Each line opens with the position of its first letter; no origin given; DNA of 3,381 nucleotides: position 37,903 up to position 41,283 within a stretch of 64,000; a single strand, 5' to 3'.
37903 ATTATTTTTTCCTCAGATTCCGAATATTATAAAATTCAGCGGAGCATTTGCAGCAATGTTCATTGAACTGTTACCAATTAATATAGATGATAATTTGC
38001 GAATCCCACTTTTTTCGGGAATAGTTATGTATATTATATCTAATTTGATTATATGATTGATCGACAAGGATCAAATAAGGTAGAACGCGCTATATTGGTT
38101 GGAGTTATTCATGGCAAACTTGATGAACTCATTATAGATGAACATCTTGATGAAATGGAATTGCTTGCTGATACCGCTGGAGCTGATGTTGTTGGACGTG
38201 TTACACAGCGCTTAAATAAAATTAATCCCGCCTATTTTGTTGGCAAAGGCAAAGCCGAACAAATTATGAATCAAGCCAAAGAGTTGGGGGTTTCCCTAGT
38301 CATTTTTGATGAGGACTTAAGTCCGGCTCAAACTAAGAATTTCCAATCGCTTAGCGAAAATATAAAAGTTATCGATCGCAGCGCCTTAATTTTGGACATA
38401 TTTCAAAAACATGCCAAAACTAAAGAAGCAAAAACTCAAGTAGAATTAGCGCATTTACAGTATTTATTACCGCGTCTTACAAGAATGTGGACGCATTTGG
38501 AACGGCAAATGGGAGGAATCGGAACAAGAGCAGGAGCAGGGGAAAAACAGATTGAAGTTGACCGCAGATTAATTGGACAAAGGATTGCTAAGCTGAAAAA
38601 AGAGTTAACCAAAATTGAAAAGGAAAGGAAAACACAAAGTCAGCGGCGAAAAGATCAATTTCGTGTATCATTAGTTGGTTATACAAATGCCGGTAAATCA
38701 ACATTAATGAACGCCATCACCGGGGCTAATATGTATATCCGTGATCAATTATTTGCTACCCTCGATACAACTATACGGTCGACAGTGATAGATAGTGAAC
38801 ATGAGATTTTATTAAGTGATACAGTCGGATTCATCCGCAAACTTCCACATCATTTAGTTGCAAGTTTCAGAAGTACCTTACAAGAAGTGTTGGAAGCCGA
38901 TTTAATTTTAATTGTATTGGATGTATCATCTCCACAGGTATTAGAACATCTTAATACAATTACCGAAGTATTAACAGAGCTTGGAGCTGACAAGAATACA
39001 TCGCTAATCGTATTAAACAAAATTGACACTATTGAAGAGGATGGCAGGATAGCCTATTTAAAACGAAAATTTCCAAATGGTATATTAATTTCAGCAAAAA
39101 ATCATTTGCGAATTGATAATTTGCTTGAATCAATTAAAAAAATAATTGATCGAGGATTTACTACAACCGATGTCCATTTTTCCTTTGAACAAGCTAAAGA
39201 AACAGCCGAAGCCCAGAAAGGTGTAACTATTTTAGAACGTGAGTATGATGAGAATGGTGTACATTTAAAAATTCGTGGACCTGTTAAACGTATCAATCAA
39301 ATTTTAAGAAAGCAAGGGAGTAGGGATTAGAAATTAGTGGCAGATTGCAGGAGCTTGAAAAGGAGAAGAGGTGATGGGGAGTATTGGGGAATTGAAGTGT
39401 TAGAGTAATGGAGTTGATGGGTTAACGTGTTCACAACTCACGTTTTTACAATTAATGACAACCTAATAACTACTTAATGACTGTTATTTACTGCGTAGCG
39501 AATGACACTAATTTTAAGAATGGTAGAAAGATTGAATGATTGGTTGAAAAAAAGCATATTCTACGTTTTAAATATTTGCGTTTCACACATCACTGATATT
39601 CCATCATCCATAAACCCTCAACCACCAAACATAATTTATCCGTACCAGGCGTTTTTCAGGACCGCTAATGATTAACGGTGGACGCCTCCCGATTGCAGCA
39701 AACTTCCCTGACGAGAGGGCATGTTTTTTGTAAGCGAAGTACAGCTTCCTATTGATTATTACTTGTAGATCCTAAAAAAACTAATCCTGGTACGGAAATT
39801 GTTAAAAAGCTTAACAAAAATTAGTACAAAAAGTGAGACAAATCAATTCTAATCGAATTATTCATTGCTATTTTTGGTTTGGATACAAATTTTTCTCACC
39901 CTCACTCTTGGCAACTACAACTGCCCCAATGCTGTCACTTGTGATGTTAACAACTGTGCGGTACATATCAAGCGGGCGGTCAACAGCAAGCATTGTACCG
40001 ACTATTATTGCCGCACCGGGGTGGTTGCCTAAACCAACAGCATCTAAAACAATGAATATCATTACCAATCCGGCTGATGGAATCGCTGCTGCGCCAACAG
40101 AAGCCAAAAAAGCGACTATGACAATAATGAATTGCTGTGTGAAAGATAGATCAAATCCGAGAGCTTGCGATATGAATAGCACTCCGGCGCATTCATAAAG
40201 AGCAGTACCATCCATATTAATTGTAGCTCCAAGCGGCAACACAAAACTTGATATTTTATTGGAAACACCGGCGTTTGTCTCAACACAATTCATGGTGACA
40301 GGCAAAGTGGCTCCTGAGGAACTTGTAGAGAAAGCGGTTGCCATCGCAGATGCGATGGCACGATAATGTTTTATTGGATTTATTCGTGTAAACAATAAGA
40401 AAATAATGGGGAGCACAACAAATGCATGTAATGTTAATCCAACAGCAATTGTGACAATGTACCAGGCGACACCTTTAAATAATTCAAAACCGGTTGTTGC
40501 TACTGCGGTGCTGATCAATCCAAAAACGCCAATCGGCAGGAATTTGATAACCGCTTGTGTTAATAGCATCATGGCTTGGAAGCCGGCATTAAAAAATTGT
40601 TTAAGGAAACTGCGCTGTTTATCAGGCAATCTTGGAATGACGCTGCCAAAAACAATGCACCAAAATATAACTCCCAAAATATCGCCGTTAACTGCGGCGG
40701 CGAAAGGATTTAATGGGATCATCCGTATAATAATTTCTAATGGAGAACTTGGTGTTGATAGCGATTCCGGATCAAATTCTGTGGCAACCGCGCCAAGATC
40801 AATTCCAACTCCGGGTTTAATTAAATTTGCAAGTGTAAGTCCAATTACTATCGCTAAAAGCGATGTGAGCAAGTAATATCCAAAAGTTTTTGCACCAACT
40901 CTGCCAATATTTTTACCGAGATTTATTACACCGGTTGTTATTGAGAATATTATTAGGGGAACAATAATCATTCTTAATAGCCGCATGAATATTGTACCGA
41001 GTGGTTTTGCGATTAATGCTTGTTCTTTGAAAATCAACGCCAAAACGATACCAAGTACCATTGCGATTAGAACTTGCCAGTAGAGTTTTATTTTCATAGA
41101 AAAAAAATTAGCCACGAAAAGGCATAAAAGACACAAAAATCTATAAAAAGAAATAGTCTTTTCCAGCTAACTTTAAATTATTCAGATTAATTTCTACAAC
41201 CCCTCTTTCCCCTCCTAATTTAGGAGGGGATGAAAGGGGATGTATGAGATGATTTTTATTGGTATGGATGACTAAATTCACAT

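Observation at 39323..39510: Repeat copies overlap and supply the stop codons or C-terminal tails of three unrelated genes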

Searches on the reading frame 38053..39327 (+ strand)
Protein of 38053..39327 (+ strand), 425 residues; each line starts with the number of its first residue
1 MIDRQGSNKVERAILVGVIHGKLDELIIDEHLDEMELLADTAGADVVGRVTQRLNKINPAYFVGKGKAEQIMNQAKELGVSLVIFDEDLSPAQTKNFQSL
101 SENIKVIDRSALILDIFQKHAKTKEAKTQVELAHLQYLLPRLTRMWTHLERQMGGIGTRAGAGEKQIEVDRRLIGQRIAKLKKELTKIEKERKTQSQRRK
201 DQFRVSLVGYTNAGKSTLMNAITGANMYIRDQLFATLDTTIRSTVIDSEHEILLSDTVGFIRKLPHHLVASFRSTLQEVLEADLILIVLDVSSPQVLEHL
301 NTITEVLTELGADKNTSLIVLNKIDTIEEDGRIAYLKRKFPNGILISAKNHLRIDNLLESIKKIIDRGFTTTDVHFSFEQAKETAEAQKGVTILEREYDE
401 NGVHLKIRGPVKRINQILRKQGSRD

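Call 20: find_encoding_contigs(protein=window:38053-39327:+, flank=3000, max_places=6)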
Protein window:38053-39327:+ (425 aa): 7 contigs read that carry it; 2 places shown.
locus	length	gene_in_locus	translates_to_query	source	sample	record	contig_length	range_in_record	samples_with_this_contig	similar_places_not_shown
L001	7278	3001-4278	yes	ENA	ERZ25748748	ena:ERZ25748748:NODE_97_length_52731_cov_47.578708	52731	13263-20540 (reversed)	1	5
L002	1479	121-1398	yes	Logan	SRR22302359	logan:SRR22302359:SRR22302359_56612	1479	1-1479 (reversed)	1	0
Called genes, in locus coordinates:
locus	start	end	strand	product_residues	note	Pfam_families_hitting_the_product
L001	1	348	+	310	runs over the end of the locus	PF00551:Formyl_trans_N, PF02911:Formyl_trans_C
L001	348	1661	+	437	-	PF01029:NusB, PF22458:RsmF-B_ferredox, PF01189:Methyltr_RsmB-F, PF01728:FtsJ, PF13847:Methyltransf_31 (weak)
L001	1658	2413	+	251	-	PF03793:PASTA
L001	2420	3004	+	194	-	-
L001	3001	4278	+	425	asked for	PF03193:RsgA_GTPase (faint), PF13167:GTP-bdg_N, PF16360:GTP-bdg_M, PF00350:Dynamin_N (faint), PF01926:MMR_HSR1, PF02421:FeoB_N (weak)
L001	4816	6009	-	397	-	PF00375:SDF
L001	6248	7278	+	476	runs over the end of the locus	PF00474:SSF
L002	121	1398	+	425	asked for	PF03193:RsgA_GTPase (faint), PF13167:GTP-bdg_N, PF16360:GTP-bdg_M, PF00350:Dynamin_N (faint), PF01926:MMR_HSR1, PF02421:FeoB_N (weak)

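Call 21: search_protein_families(library=ncbifam, proteins=[window:38053-39327:+])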
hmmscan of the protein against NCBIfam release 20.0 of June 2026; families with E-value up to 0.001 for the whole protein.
window:38053-39327:+ (425 aa): 24 families
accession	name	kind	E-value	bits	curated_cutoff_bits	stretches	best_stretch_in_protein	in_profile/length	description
TIGR03156.1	GTP_HflX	equivalog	4.6e-131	436.9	216.75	1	12-364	1-350/351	GTPase HflX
NF008280.0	PRK11058.1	equivalog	1.6e-99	333.6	441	1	8-416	6-413/426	ribosome rescue GTPase HflX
TIGR03594.1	GTPase_EngA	equivalog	7.2e-20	71.4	306.7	1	177-367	148-348/432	ribosome biogenesis GTPase Der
NF000908.1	PRK00089.1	equivalog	1.1e-19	70.9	237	1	205-368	6-170/291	GTPase Era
TIGR00450.1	mnmE_trmE_thdF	equivalog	1.5e-16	60.5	252.6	1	168-395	175-396/446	tRNA uridine-5-carboxymethylaminomethyl(34) synthesis GTPase MnmE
NF003661.0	PRK05291.1-3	equivalog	4.6e-16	59.2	380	1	173-408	188-413/448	tRNA uridine-5-carboxymethylaminomethyl(34) synthesis GTPase MnmE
NF008955.0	PRK12297.1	equivalog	4.9e-14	52.1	406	1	205-384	162-343/429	GTPase ObgE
NF008956.1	PRK12299.1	equivalog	5e-14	52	300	1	205-365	161-325/327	GTPase ObgE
TIGR02729.1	Obg_CgtA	equivalog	5.6e-14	51.9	280.25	1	205-365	160-328/329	Obg family GTPase CgtA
TIGR00436.1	era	equivalog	1.1e-13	51.2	116.25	1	204-376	2-174/270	GTPase Era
TIGR03918.1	GTP_HydF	equivalog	1.7e-12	46.9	325.55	1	200-371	5-173/392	[FeFe] hydrogenase H-cluster maturation GTPase HydF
NF007071.0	PRK09518.1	equivalog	2.2e-11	43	953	1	181-339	423-579/706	bifunctional cytidylate kinase/GTPase Der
TIGR03596.1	GTPase_YlqF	equivalog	1.4e-10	41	208.2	1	176-261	92-174/276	ribosome biogenesis GTPase YlqF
NF002828.0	PRK03003.1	equivalog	2e-10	39.8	631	1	185-339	197-348/477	ribosome biogenesis GTPase Der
TIGR00231.1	small_GTP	domain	3.6e-09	36.6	42.5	1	202-361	3-162/164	GTP-binding protein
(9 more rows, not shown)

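Call 33: find_homologous_proteins(query=window:38053-39327:+, max_evalue=1e-30)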
Query window:38053-39327:+ (425 aa): 8000 proteins with E <= 1e-30 among 8000 candidates; the best 120 are listed.
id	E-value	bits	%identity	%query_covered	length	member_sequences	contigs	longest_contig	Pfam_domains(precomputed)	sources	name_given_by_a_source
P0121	4.6e-268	906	100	100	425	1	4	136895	PF01926.30,PF13167.12,PF00350.30,PF02421.25,PF16360.11,PF03193.23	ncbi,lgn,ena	-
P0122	6.7e-266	899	99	100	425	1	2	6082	PF01926.30,PF13167.12,PF00350.30,PF02421.25,PF16360.11,PF03193.23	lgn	-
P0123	1.5e-254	862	96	98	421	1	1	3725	PF01926.30,PF13167.12,PF00350.30,PF02421.25,PF16360.11,PF03193.23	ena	-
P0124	1.9e-254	862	95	99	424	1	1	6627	PF01926.30,PF13167.12,PF00350.30,PF02421.25,PF16360.11,PF03193.23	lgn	-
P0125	7.0e-254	860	95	99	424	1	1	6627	PF01926.30,PF13167.12,PF00350.30,PF02421.25,PF16360.11,PF03193.23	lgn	-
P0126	2.3e-253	858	95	99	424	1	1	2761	PF01926.30,PF13167.12,PF00350.30,PF02421.25,PF16360.11,PF03193.23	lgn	-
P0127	2.3e-253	858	95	99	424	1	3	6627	PF01926.30,PF13167.12,PF00350.30,PF02421.25,PF16360.11,PF03193.23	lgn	-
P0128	2.3e-253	858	95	99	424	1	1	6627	PF01926.30,PF13167.12,PF00350.30,PF02421.25,PF16360.11,PF03193.23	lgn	-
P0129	1.7e-252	855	95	99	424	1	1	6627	PF01926.30,PF13167.12,PF00350.30,PF02421.25,PF16360.11,PF03193.23,PF16897.11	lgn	-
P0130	5.6e-252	853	95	99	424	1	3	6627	PF01926.30,PF13167.12,PF00350.30,PF02421.25,PF16360.11,PF03193.23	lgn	-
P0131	3.9e-250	847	93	98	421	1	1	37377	PF01926.30,PF13167.12,PF00350.30,PF02421.25,PF16360.11,PF03193.23,PF16897.11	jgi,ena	jgi:GTP-binding protein HflX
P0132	1.3e-248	842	93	98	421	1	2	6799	PF01926.30,PF13167.12,PF00350.30,PF02421.25,PF16360.11,PF03193.23,PF16897.11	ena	-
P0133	4.9e-248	841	94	98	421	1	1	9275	PF01926.30,PF13167.12,PF00350.30,PF02421.25,PF16360.11,PF03193.23,PF16897.11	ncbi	-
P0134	3.7e-246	834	92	98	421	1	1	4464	PF01926.30,PF13167.12,PF16360.11,PF16897.11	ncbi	-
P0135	4.6e-245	831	91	100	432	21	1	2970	PF01926.30,PF13167.12,PF00350.30,PF02421.25,PF16360.11,PF03193.23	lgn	-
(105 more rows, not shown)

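Call 35: find_related_loci(query=window:38053-39327:+, collection=metagenome_contigs, flank=3000)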
Query window:38053-39327:+ (425 aa) in metagenome_contigs; peptide patterns used: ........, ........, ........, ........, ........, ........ (x = any residue, [..] = any of these).
600 stretches matched a pattern (row limit reached: there are more); 592 encode a relative of the query (tblastn E <= 1e-3); the best 80 are kept; 80 distinct loci.
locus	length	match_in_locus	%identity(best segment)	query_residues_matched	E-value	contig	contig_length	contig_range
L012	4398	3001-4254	90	1-418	0e+0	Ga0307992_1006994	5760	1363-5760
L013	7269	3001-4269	70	2-424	0e+0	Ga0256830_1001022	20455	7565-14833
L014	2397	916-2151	72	7-418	0e+0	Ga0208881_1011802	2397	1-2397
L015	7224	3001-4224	64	11-418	5e-177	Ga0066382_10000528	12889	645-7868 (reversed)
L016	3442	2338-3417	60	11-371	1e-144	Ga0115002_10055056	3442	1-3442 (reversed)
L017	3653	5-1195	58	15-411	5e-142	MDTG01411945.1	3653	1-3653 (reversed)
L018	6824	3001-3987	60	32-361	9e-131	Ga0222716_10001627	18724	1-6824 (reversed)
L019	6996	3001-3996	59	32-367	5e-128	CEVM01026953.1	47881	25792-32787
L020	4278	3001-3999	57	32-369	6e-127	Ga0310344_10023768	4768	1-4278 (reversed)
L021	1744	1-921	59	111-418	3e-123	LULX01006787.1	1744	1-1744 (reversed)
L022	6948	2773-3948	45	30-420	1e-105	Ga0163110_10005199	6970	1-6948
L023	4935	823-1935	50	11-365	3e-105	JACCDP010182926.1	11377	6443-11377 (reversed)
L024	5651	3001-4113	50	6-361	7e-105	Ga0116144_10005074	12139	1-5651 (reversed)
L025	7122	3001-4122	48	8-365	1e-104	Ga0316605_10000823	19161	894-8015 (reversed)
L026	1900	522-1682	47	11-377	1e-110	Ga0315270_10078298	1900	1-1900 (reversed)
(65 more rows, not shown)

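Call 36: find_encoding_contigs(protein=P0135, flank=3000, max_places=3)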
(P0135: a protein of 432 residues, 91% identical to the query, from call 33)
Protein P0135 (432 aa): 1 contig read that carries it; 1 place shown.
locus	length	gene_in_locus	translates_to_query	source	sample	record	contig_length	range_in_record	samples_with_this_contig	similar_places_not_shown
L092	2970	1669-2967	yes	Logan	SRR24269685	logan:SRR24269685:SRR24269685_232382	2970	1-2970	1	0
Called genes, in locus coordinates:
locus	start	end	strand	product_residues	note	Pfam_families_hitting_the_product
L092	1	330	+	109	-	?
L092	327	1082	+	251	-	PF03793:PASTA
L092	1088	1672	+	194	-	-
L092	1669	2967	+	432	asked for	PF03193:RsgA_GTPase (faint), PF13167:GTP-bdg_N, PF16360:GTP-bdg_M, PF02421:FeoB_N (weak), PF00350:Dynamin_N (faint), PF01926:MMR_HSR1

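Call 37: find_encoding_contigs(protein=P0124, flank=3000, max_places=2)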
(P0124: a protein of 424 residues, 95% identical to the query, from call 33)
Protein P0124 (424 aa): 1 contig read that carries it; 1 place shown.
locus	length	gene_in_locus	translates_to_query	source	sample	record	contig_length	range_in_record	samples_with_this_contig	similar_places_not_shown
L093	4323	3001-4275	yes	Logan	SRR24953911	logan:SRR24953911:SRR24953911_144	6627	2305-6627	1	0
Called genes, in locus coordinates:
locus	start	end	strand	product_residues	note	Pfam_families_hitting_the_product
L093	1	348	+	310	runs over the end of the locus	PF00551:Formyl_trans_N, PF02911:Formyl_trans_C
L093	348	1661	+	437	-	PF01029:NusB, PF22458:RsmF-B_ferredox, PF01189:Methyltr_RsmB-F, PF01728:FtsJ (weak), PF13847:Methyltransf_31 (weak)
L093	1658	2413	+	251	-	PF03793:PASTA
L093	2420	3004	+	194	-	-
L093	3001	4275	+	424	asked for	PF13167:GTP-bdg_N, PF00350:Dynamin_N (faint), PF03193:RsgA_GTPase (faint), PF16360:GTP-bdg_M, PF01926:MMR_HSR1, PF02421:FeoB_N (weak)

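Call 53: find_encoding_contigs(protein=P0123, flank=3000, max_places=2)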
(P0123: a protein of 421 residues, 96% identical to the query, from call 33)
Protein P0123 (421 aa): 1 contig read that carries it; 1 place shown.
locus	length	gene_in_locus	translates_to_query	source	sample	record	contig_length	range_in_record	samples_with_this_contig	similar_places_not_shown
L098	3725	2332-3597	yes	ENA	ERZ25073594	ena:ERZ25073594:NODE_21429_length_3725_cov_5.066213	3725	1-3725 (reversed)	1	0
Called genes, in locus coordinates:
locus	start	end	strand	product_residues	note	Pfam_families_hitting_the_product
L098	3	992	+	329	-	?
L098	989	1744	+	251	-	PF03793:PASTA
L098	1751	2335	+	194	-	-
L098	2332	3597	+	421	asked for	PF13167:GTP-bdg_N, PF00350:Dynamin_N (faint), PF03193:RsgA_GTPase (faint), PF16360:GTP-bdg_M, PF01926:MMR_HSR1, PF02421:FeoB_N (weak)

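Call 78: list_cluster_members(proteins=[P0121, P0242])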
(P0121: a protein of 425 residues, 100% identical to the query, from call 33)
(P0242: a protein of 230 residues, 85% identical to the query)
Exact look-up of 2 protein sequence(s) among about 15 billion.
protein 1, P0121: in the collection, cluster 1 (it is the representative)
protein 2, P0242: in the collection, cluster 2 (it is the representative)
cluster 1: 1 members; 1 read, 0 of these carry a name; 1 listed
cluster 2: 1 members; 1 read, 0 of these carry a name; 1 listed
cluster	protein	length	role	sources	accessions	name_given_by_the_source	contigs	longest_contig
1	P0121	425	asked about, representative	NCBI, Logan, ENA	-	-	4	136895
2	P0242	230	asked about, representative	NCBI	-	-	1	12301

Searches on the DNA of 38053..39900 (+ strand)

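Call 40: search_rna_families(source=window, start=39300, end=39900, threshold=evalue, max_evalue=1, show_alignments=2)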
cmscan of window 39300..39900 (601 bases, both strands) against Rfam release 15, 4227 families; matches with E-value up to 1: 2.
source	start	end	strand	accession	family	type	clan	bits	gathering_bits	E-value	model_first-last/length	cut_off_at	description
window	39633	39801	-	RF00013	6S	Gene;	-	33.1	46.4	5.3e-05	1-187/187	no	6S / SsrS RNA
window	39554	39615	-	RF01202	sn2991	Gene; snRNA; snoRNA; CD-box;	-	19.5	60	0.8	1-98/98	no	Small nucleolar RNA sn2991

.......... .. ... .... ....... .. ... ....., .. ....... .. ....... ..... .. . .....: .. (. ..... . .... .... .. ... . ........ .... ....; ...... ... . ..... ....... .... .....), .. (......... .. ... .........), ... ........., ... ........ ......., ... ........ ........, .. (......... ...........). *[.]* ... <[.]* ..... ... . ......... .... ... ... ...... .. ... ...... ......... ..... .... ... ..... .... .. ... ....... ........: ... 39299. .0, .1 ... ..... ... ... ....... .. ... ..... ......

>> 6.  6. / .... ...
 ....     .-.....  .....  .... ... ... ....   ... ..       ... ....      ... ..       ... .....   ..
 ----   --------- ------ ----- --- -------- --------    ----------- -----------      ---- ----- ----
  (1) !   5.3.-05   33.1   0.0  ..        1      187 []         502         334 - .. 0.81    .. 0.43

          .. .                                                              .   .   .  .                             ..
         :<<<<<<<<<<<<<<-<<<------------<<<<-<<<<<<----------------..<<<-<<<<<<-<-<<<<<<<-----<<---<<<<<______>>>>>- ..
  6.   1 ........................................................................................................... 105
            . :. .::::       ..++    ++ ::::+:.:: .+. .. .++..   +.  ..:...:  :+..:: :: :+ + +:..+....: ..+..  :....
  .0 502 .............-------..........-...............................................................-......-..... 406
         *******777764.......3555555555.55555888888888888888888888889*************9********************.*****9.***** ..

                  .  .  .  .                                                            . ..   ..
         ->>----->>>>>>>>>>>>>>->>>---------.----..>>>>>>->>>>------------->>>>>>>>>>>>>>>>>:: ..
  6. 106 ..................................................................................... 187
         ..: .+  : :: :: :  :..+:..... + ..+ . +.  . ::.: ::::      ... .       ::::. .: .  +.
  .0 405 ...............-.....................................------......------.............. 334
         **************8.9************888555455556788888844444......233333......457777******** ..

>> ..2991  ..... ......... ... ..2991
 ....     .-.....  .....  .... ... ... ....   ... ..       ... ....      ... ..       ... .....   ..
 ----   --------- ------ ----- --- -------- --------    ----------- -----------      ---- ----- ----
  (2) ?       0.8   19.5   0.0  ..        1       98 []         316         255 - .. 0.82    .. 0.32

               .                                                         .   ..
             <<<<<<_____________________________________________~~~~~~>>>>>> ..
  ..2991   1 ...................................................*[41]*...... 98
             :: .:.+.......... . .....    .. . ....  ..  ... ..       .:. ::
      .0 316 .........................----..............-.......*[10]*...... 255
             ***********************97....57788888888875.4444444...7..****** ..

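Call 83: search_rna_families(sources=[L012, L013, L014, L015, L098], threshold=evalue, max_evalue=0.01)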
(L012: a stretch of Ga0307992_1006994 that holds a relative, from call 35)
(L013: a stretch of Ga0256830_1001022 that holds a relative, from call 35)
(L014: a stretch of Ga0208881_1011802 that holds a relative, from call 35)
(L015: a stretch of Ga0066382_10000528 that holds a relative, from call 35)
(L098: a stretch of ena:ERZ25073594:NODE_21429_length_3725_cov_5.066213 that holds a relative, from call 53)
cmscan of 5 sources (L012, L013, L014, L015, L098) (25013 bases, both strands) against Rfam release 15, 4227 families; matches with E-value up to 0.01: 0.
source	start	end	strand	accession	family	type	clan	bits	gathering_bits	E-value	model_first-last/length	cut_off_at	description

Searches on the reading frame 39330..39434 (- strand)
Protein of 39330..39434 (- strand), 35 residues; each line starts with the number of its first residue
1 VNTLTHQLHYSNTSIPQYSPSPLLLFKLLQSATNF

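Call 97: search_protein_representatives(protein=window:39330-39434:-)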
Query: 35 residues. Proteins with E-value up to 0.001 (for the whole library): 2; up to 1e-10: 0; up to 1e-30: 0. The best 2 are listed.
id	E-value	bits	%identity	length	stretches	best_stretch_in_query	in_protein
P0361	1.6e-07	45.2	48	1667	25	5-33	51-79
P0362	3.0e-05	38.4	-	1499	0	-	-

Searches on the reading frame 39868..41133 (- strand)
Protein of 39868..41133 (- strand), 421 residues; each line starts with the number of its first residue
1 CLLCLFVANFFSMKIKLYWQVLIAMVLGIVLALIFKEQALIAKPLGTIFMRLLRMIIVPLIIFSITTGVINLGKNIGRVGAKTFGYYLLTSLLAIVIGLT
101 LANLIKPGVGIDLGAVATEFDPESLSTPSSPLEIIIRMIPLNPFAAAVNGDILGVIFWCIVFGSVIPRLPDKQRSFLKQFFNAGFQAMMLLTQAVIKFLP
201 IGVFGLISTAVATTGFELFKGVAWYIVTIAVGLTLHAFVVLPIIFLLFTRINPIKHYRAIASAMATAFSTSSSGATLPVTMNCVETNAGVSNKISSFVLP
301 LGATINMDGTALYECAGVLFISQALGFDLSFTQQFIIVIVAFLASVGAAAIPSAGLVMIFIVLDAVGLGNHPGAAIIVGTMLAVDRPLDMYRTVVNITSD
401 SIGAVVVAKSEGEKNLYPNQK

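Call 21: search_protein_families(library=ncbifam, proteins=[window:39868-41133:-])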
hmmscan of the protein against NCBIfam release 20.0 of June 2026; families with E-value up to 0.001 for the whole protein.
window:39868-41133:- (421 aa): 4 families
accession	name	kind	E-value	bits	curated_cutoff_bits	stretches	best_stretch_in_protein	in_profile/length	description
NF008440.0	PRK11283.1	equivalog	2.8e-69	234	638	1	12-412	3-413/437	glutamate/aspartate:proton symporter GltP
NF002461.0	PRK01663.1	subfamily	6e-62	210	513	1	15-413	7-404/428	C4-dicarboxylate transporter DctA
NF009587.0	PRK13027.1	subfamily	7.7e-53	179.8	570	1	15-413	7-405/442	C4-dicarboxylate transporter DctA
NF010151.0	PRK13628.1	equivalog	1.8e-38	132.6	308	1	13-414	12-404/407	serine/threonine transporter SstT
